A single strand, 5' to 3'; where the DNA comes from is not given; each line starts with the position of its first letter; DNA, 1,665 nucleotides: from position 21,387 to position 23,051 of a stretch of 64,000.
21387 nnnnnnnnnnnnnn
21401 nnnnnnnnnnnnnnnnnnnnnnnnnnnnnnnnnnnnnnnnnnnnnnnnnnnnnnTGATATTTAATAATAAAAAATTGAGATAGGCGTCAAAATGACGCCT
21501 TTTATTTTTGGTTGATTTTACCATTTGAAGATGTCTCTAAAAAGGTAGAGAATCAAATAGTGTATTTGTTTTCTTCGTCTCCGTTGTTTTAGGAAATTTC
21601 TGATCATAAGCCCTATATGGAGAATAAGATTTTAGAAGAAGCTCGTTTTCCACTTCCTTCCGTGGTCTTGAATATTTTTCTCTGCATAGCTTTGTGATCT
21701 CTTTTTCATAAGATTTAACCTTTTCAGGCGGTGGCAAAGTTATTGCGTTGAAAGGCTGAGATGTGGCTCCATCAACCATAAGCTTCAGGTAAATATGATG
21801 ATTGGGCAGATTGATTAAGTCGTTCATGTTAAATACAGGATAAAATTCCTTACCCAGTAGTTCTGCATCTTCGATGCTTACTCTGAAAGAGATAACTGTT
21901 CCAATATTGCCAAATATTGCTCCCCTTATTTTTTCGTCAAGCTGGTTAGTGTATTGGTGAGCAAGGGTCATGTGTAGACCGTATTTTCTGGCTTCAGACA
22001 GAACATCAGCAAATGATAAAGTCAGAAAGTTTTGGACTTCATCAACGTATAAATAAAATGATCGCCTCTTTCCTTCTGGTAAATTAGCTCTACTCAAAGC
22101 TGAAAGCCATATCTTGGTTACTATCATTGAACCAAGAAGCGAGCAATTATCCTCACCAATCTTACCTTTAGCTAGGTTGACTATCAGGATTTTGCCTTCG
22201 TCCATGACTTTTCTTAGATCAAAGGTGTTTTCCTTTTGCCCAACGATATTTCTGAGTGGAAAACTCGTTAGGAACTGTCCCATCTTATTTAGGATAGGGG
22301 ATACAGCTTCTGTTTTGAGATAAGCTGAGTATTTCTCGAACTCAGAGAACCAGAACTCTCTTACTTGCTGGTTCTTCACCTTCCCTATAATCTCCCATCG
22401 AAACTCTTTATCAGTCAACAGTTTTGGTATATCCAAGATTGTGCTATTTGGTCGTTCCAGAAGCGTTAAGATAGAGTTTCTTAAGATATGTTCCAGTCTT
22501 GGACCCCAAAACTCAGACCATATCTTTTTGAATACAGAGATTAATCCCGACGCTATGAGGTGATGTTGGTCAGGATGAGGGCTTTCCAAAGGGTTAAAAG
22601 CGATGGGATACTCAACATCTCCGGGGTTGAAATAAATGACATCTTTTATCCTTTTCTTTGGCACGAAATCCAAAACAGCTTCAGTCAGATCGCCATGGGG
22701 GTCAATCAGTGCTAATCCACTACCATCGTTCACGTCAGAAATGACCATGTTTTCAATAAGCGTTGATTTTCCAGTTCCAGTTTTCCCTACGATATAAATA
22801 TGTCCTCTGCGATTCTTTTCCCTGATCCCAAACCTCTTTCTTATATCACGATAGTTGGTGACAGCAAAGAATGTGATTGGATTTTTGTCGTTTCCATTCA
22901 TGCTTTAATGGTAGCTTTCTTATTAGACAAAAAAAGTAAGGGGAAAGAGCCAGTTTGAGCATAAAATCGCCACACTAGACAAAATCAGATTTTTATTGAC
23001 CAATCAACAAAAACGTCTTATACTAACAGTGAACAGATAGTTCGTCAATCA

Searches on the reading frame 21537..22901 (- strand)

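Call 68: search_protein_families(library=pfam, proteins=[window:21537-22901:-], max_evalue=0.001)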
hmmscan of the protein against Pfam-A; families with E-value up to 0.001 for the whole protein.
window:21537-22901:- (454 aa): 6 families
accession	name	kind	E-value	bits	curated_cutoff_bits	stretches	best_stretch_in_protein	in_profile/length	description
PF10412.15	TrwB_AAD_bind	-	2.6e-13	50.1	20.5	1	29-335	12-304/387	Type IV secretion-system coupling protein DNA-binding domain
PF01935.23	DUF87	-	2.5e-06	28.2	23.2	1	34-245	25-203/220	Helicase HerA, central domain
PF12696.13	TraG-D_C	-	1.1e-05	25.8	22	1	283-342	3-67/126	TraM recognition site of TraD and TraG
PF13401.12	AAA_22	-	9.1e-05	23.2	27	0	31-67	4-40/130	AAA domain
PF02534.20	T4SS-DNA_transf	-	0.00015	21.2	20.1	0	28-106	36-115/468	Type IV secretory system Conjugative DNA transfer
PF01580.24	FtsK_SpoIIIE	-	0.00075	19.4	24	0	27-55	34-62/221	FtsK/SpoIIIE family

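Call 71: search_protein_families(library=ncbifam, proteins=[window:21537-22901:-], max_evalue=0.01)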
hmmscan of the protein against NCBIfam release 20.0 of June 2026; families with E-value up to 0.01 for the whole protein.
window:21537-22901:- (454 aa): 8 families
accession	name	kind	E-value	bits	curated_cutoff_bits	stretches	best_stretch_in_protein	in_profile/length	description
TIGR03743.1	SXT_TraD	subfamily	3.1e-13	49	366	2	26-106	169-252/636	conjugative transfer system coupling protein TraD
NF045973.1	conju_CD1115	equivalog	1.3e-10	40.7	250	1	28-342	20-358/442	VirD4-like conjugal transfer protein, CD1115 family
TIGR03754.1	conj_TOL_TraD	equivalog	6.7e-07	28.2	647.55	1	26-72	174-220/643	type IV conjugative transfer system coupling protein TraD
TIGR02759.1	TraD_Ftype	equivalog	1.8e-05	23.7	521.35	0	264-341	389-473/566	type IV conjugative transfer system coupling protein TraD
NF053655.1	CedD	equivalog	0.00014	20.7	600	1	20-79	209-268/527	DNA-translocating ATPase CedD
TIGR00929.1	VirB4_CagE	subfamily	0.00082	17.7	643.1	0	31-51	436-456/792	VirB4 family type IV secretion/conjugal transfer ATPase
TIGR03783.1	Bac_Flav_CT_G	subfamily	0.0074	14.2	261.55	0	35-105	441-510/829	TraG family conjugative transposon ATPase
TIGR03597.1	GTPase_YqeH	equivalog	0.0092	15.2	297.4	0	19-54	141-177/361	ribosome biogenesis GTPase YqeH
